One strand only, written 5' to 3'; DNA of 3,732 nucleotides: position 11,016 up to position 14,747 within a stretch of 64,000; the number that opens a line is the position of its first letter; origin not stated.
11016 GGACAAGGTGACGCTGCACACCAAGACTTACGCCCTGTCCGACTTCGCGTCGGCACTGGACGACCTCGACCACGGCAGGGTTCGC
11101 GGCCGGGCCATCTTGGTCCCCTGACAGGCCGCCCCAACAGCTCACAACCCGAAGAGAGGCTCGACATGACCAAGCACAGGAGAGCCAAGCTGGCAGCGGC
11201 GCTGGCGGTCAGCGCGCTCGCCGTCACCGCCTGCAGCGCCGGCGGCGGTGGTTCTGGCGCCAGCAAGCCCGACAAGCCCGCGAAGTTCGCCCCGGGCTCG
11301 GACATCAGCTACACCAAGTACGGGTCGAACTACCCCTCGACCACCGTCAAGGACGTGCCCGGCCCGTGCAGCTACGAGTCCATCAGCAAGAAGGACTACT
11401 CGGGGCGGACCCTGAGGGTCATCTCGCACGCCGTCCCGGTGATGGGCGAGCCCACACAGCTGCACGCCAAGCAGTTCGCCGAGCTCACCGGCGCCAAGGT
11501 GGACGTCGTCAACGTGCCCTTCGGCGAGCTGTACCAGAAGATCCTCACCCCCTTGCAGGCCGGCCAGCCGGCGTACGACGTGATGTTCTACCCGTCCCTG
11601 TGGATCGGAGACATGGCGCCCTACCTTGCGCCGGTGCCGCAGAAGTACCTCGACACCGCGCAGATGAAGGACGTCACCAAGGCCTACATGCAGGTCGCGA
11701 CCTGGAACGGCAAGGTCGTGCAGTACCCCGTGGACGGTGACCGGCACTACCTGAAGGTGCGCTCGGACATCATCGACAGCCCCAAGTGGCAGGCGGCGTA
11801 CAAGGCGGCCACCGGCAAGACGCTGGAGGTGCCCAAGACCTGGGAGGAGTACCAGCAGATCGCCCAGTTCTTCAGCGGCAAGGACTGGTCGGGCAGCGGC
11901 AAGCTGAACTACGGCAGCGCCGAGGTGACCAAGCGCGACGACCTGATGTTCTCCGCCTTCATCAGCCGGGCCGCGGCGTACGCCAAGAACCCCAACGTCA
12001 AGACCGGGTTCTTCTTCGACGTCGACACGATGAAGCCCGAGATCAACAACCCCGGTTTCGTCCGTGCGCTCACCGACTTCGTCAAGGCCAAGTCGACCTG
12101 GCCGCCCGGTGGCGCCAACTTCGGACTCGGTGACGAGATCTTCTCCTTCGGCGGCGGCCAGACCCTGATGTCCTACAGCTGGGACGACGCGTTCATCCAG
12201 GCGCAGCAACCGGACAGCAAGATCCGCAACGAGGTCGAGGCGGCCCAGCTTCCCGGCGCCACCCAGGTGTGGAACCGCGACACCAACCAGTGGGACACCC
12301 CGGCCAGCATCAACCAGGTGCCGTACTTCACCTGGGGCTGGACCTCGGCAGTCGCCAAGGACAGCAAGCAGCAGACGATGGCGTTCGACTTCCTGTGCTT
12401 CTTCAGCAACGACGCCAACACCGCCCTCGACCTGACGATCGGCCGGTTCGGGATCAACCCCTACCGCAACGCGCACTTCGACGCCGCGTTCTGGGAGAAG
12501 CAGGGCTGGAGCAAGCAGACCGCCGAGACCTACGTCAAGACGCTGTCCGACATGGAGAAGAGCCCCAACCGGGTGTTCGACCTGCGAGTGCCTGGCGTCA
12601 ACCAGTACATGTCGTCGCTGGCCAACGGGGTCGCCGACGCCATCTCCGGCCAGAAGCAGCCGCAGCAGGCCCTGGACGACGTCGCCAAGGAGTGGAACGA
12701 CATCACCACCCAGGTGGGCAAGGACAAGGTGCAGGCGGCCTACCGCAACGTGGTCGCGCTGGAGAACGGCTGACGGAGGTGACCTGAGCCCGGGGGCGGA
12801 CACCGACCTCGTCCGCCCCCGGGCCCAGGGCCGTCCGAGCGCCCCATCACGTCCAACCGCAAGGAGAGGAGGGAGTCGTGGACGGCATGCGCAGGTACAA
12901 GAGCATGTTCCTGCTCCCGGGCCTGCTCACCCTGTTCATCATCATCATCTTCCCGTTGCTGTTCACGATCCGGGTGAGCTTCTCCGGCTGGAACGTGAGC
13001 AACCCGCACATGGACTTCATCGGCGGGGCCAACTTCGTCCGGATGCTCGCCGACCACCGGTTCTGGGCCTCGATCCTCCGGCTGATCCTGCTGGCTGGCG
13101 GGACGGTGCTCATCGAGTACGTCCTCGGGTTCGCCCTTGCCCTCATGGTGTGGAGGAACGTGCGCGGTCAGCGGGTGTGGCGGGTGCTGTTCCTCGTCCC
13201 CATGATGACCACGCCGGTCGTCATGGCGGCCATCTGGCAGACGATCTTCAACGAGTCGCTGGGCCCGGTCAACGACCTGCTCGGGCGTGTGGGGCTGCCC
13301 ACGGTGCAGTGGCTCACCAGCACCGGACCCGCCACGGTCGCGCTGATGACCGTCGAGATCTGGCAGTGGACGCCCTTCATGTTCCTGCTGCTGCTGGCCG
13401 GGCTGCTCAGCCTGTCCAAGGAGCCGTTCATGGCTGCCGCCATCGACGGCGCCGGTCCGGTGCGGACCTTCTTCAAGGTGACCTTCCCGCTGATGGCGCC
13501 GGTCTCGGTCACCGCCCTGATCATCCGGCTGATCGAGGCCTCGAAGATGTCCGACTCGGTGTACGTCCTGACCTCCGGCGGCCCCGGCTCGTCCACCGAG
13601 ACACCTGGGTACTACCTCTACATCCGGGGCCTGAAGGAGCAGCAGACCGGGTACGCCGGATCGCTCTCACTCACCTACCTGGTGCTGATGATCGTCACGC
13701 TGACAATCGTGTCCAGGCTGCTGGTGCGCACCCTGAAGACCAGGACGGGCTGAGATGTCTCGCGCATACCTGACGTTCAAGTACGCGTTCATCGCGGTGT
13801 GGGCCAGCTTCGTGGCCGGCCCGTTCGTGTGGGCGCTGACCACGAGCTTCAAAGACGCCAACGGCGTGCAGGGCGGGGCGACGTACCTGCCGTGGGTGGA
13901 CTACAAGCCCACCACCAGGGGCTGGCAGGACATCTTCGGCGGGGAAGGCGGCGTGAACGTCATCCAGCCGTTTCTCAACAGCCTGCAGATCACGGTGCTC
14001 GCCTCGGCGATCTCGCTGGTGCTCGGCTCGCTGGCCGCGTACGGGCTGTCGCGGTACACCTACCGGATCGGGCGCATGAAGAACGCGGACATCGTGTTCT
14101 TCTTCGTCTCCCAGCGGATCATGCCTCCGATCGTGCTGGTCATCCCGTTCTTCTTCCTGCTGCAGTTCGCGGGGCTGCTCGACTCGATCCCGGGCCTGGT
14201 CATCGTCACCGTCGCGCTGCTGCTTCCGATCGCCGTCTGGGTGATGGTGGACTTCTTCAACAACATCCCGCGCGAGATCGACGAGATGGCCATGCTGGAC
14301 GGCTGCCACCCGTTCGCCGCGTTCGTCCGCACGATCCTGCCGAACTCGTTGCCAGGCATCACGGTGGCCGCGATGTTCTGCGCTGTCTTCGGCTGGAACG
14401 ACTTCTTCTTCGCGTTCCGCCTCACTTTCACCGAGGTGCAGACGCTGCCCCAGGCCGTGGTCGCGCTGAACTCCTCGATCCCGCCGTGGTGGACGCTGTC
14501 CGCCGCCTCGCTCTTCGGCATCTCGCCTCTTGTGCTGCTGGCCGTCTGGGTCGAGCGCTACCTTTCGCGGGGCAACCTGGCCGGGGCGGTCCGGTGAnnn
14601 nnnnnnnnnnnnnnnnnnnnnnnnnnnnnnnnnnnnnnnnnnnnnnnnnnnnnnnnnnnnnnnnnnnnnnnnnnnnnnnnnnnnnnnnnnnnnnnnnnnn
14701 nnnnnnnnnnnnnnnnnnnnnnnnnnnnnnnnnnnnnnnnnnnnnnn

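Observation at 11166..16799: CUT1-type ABC importer with two different MalK-like ATPases forming a predicted asymmetric (one consensus, one degenerate) ATP-site pair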

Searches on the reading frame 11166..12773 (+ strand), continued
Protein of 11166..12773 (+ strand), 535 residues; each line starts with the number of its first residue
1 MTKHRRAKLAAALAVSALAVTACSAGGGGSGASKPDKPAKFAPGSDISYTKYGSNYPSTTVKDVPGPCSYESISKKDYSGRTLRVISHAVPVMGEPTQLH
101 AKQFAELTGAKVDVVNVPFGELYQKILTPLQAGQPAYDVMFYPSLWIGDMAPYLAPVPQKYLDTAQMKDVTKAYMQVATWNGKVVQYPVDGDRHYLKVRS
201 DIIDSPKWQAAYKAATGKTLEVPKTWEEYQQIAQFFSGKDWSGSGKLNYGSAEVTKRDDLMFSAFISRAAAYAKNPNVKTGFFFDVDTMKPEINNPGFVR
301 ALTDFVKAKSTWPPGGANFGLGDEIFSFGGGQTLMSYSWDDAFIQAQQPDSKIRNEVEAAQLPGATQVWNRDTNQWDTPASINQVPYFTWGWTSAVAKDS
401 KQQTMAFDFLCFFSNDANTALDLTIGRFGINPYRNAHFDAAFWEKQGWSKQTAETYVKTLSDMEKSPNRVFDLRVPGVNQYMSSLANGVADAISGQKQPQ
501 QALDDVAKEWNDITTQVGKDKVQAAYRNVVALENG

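Call 23: find_related_loci(query=A1, collection=genome_contigs, flank=8000)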
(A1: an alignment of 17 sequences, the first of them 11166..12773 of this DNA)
Query A1 (535 aa) in genome_contigs; peptide patterns used: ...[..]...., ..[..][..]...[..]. (x = any residue, [..] = any of these).
599 stretches matched a pattern (row limit reached: there are more); 489 encode a relative of the query (tblastn E <= 1e-3); the best 80 are kept; 80 distinct loci.
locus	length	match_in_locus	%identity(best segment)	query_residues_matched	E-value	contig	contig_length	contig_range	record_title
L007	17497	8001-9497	81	34-534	0e+0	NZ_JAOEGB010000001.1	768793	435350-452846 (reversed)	Planotetraspora sp. A-T 1434 1, whole genome shotgun sequence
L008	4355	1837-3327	80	36-534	0e+0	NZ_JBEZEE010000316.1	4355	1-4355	Streptomyces sp. NPDC049099 NPDC049099_48_D1.ctg-0316, whole genome shotgun sequence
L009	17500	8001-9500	79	33-534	0e+0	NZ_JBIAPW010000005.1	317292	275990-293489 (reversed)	Streptomyces sp. NPDC002870 NPDC002870_26_D2.ctg-0005, whole genome shotgun sequence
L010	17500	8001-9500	79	33-534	0e+0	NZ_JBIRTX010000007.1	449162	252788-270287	Streptomyces sp. NPDC020681 NPDC020681_139_A3.ctg-0007, whole genome shotgun sequence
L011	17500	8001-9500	79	33-534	0e+0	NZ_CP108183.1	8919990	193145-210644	Streptomyces sp. NBC_00133 chromosome, complete genome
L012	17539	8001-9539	77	18-534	0e+0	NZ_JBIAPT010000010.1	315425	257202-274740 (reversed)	Streptomyces sp. NPDC002889 NPDC002889_298_G10.ctg-0010, whole genome shotgun sequence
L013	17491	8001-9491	79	36-534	0e+0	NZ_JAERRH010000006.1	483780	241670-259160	Streptomyces musisoli strain CH5-8 6, whole genome shotgun sequence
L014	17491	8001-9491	79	36-534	0e+0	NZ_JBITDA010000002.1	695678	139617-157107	Streptomyces sp. NPDC051636 NPDC051636_33_A3.ctg-0002, whole genome shotgun sequence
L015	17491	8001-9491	79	36-534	0e+0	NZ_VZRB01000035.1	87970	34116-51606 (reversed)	Streptomyces luteolifulvus strain HIT-DPA4 Scaffold35, whole genome shotgun sequence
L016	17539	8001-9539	76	18-534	0e+0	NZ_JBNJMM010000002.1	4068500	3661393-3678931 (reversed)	Streptomyces sp. CA-135486 MDNA_WGS_110_1, whole genome shotgun sequence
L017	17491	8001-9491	78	36-534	0e+0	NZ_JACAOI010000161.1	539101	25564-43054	Streptomyces gossypiisoli strain TRM 44567 839, whole genome shotgun sequence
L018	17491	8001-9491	78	36-534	0e+0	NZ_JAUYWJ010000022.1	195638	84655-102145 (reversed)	Streptomyces herbicida strain NEAU-HV9 Scaffold22, whole genome shotgun sequence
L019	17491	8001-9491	78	36-534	0e+0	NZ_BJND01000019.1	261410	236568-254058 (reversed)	Streptomyces spinoverrucosus strain NBRC 14228 sequence019, whole genome shotgun sequence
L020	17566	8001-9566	75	9-534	0e+0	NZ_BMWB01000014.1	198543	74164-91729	Streptomyces xantholiticus strain JCM 4863 sequence14, whole genome shotgun sequence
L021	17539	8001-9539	76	18-534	0e+0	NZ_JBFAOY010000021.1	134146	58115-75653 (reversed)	Streptomyces sp. NPDC049597 NPDC049597_101_C9.ctg-0021, whole genome shotgun sequence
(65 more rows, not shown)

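Call 32: search_solved_structures(query=window:11166-12773:+, max_evalue=1)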
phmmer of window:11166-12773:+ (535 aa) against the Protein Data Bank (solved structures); distinct sequences matched with E-value up to 1: 11.
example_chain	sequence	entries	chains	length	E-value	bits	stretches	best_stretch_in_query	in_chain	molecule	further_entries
2gh9_A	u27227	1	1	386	6.7e-09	38.2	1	100-205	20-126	maltose/maltodextrin-binding protein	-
6jb0_A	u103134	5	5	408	0.0023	19.9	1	100-234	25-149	ABC transporter, periplasmic substrate-binding protein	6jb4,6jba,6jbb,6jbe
6jaz_A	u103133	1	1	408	0.0024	19.9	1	100-234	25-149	ABC transporter, periplasmic substrate-binding protein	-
6jal_A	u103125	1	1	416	0.0027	19.7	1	98-234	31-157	ABC transporter, periplasmic substrate-binding protein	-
6jam_A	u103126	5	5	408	0.0039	19.2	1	100-234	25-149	ABC transporter, periplasmic substrate-binding protein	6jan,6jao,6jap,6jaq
6j9w_A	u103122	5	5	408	0.0046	18.9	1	100-234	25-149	ABC transporter, periplasmic substrate-binding protein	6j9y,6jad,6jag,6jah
6jar_A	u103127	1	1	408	0.0065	18.4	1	101-234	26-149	ABC transporter, periplasmic substrate-binding protein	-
6dtq_A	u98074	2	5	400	0.016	17.2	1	110-228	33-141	maltose-binding protein MalE3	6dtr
6jai_A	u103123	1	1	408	0.055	15.4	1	100-234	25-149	ABC transporter, periplasmic substrate-binding protein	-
2fnc_A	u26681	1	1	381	0.12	14.3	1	101-205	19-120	maltose ABC transporter, periplasmic maltose-binding protein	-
6dts_A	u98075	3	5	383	0.12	14.2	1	101-205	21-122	maltose-binding protein MalE2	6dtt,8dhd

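Call 54: predict_structure(alignment_id=A2)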
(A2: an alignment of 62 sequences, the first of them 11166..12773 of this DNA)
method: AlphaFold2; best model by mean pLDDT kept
length: 535 residues; sequences in the alignment: 62
mean_pLDDT: 88.9   pTM: 0.88
mean pLDDT of the five models: 88.9, 87.8, 86.2, 85.4, 85.1
residues with pLDDT >= 90: 388; 70-90: 89; 50-70: 30; < 50: 28
segments of 3 or more residues with pLDDT < 50: 1-3, 20-29, 316-330
pLDDT, mean of each block of 10 residues (from residue 1): 53 52 43 85 95 88 95 98 92 88 98 93 95 96 95 97 96 94 94 91 96 98 95 93 87 72 91 96 97 98 91 59 44 80 85 92 97 97 92 95 98 95 81 92 93 96 93 94 94 95 99 98 95 84
secondary structure, 60 per line:
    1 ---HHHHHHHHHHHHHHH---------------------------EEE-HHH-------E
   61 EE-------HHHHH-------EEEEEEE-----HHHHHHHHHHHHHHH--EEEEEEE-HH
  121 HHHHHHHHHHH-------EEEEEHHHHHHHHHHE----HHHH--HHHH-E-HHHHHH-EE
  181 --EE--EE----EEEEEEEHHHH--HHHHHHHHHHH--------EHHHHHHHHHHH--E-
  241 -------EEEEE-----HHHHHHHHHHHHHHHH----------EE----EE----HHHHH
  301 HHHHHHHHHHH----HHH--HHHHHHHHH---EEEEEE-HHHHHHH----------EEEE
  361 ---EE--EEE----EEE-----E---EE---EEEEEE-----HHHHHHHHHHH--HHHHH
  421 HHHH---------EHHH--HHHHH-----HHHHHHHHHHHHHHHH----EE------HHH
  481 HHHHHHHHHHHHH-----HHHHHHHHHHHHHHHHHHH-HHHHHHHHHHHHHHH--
elements in order: H4-18 E46-48 E60-62 H70-74 E82-88 H94-108 E111-117 H119-131 E139-143 H144-153 H159-162 H165-168 H172-177 E193-199 H200-203 H206-216 H226-236 E248-252 H258-273 H296-311 H321-329 E333-338 H340-346 E357-360 E368-370 E375-377 E392-397 H403-413 H416-424 H440-444 H450-465 H478-493 H499-517 H519-533

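Call 58: fold_search(model_id=the predicted structure, library=pdb)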
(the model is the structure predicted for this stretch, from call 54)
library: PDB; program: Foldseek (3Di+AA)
matches with E <= 10: 1455; with E <= 0.001: 979
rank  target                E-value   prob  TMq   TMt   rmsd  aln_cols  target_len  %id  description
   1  5iai                  4.9e-21  1.00  0.64  0.84   3.4       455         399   20  Crystal structure of ABC transporter Solute Binding Protein Arad_9887 from Agrobacterium radiobacter K84, target EFI-510 (released 2016-03-09)
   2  6dtq_A                2.6e-19  1.00  0.63  0.84   3.8       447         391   18  Maltose bound T. maritima MalE3 (released 2018-09-19)
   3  6dtr                  2.8e-19  1.00  0.59  0.77   4.7       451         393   19  Apo T. maritima MalE3 (released 2018-09-19)
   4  6j9w_A                4.5e-19  1.00  0.64  0.83   3.9       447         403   19  Crystal structure of ABC transporter alpha-glycoside-binding protein in complex with trehalose (released 2019-10-30)
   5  1eu8_A                4.5e-19  1.00  0.63  0.81   4.0       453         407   17  STRUCTURE OF TREHALOSE MALTOSE BINDING PROTEIN FROM THERMOCOCCUS LITORALIS (released 2001-03-14)
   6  6jar_A                5.3e-19  1.00  0.64  0.82   3.9       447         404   19  Crystal structure of ABC transporter alpha-glycoside-binding mutant protein R49A in complex with maltose (released 2019-10-30)
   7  6jai_A                5.9e-19  1.00  0.63  0.82   3.8       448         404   19  Crystal structure of ABC transporter alpha-glycoside-binding mutant protein D118A in complex with maltose (released 2019-10-30)
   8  6jal                  6.6e-19  1.00  0.56  0.69   5.6       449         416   20  Crystal structure of ABC transporter alpha-glycoside-binding mutant protein R356A in ligand free form (released 2019-10-30)
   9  6jb0_A                7.3e-19  1.00  0.64  0.82   3.8       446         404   19  Crystal structure of ABC transporter alpha-glycoside-binding mutant protein W287A in complex with trehalose (released 2019-10-30)
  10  6j9y_A                7.3e-19  1.00  0.64  0.82   3.9       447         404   20  Crystal structure of ABC transporter alpha-glycoside-binding protein in complex with maltose (released 2019-10-30)
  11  6jaz_A                1.7e-18  1.00  0.63  0.82   3.8       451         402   18  Crystal structure of ABC transporter alpha-glycoside-binding mutant protein W287F in complex with trehalose (released 2019-10-30)
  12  6jaq                  1.9e-18  1.00  0.64  0.83   3.8       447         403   18  Crystal structure of ABC transporter alpha-glycoside-binding mutant protein R356A in complex with glucose (released 2019-10-30)
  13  6jan_A                2.0e-18  1.00  0.63  0.82   3.9       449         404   19  Crystal structure of ABC transporter alpha-glycoside-binding mutant protein R356A in complex with maltose (released 2019-10-30)
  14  6jam_A                3.3e-18  1.00  0.64  0.82   3.9       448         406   19  Crystal structure of ABC transporter alpha-glycoside-binding mutant protein R356A in complex with trehalose (released 2019-10-30)
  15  7yzs                  4.5e-18  1.00  0.60  0.81   4.2       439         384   17  Crystal structure of the sulfoquinovosyl binding protein SmoF complexed with sulfoquinovose (released 2022-04-13)
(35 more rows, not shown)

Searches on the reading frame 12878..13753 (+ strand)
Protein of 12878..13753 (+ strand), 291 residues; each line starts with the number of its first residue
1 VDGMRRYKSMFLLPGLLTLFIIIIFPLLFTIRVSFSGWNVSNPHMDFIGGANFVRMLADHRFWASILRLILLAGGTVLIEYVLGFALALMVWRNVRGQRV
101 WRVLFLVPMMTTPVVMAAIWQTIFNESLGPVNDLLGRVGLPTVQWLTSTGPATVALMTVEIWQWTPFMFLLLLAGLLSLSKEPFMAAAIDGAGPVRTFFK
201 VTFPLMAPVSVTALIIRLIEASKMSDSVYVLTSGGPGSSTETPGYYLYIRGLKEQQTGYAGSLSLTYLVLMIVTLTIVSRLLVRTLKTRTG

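Call 6: search_protein_families(library=ncbifam, proteins=[window:12878-13753:+], max_evalue=0.00001)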
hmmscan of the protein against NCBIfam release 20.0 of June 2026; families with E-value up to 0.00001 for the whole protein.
window:12878-13753:+ (291 aa): 8 families
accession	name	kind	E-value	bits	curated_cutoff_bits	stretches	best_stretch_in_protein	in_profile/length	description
NF007852.0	PRK10561.1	equivalog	1.3e-31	110.6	335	1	10-279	16-284/295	sn-glycerol-3-phosphate ABC transporter permease UgpA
NF040931.1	ABC_arch_GlcT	equivalog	1.3e-31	110.3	360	1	14-279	4-266/278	glucose ABC transporter permease GlcT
NF008232.0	PRK10999.1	equivalog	1e-25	90.5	392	1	45-237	262-459/520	maltose ABC transporter permease MalF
TIGR03262.1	PhnU2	equivalog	4.6e-13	48.7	593.25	1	11-216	6-196/546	putative 2-aminoethylphosphonate ABC transporter permease subunit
NF011624.0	PRK15050.1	equivalog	4.3e-09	35.9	247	1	7-216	23-224/297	2-aminoethylphosphonate ABC transporter permease subunit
TIGR02141.1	modB_ABC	equivalog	1.4e-07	31.4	182.6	1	71-279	5-203/208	molybdate ABC transporter permease subunit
TIGR01581.1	Mo_ABC_porter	hypoth_equivalog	4.2e-07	29.7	210.3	1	49-249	6-198/225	ABC transporter permease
NF007044.0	PRK09497.1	equivalog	5.9e-07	29.2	348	1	15-278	17-271/285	spermidine/putrescine ABC transporter permease PotB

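Call 7: search_protein_families(library=pfam, proteins=[window:12878-13753:+], max_evalue=0.001)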
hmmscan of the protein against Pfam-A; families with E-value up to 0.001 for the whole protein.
window:12878-13753:+ (291 aa): 1 family
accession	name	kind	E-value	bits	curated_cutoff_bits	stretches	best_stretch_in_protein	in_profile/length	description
PF00528.27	BPD_transp_1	-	4.6e-18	66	26.4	1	82-287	3-179/184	Binding-protein-dependent transport system inner membrane component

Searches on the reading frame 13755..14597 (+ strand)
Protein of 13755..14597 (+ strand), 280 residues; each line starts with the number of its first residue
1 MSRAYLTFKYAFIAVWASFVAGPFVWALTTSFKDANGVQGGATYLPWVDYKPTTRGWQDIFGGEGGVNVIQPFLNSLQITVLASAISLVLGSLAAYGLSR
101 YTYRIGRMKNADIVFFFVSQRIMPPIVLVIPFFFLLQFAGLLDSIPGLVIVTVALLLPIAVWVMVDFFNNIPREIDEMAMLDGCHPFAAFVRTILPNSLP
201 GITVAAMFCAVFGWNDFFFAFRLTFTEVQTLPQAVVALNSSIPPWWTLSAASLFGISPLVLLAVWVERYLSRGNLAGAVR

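Call 6: search_protein_families(library=ncbifam, proteins=[window:13755-14597:+], max_evalue=0.00001)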
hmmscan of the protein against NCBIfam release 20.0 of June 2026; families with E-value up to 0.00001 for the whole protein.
window:13755-14597:+ (280 aa): 8 families
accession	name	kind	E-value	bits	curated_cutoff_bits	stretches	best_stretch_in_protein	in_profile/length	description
NF040932.1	ABC_arch_GlcU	equivalog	7.7e-23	81.5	340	1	31-276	27-266/272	glucose ABC transporter permease GlcU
NF008231.0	PRK10998.1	equivalog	4.3e-12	46.2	261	1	68-280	80-295/296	maltose ABC transporter permease MalG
NF008210.0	PRK10973.1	equivalog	8e-11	42.1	297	1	65-274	65-276/281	sn-glycerol-3-phosphate ABC transporter permease UgpE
NF007047.0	PRK09500.1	equivalog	3e-10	40.1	326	1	68-237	55-220/257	spermidine/putrescine ABC transporter permease PotC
NF040931.1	ABC_arch_GlcT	equivalog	2.8e-06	27.2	360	1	140-230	138-228/278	glucose ABC transporter permease GlcT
TIGR02139.1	permease_CysT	equivalog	3e-06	27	246.1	0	54-204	33-191/265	sulfate ABC transporter permease subunit CysT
NF011624.0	PRK15050.1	equivalog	3e-06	26.6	247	0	142-236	158-252/297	2-aminoethylphosphonate ABC transporter permease subunit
NF040839.1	tungstate_WtpB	equivalog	5.2e-06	26.3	340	1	68-209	41-189/251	tungstate ABC transporter permease WtpB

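Call 7: search_protein_families(library=pfam, proteins=[window:13755-14597:+], max_evalue=0.001)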
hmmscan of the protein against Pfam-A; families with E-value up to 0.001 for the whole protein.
window:13755-14597:+ (280 aa): 1 family
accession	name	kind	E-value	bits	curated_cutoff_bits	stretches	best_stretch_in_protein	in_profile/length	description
PF00528.27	BPD_transp_1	-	5.6e-11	42.9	26.4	1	88-272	2-180/184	Binding-protein-dependent transport system inner membrane component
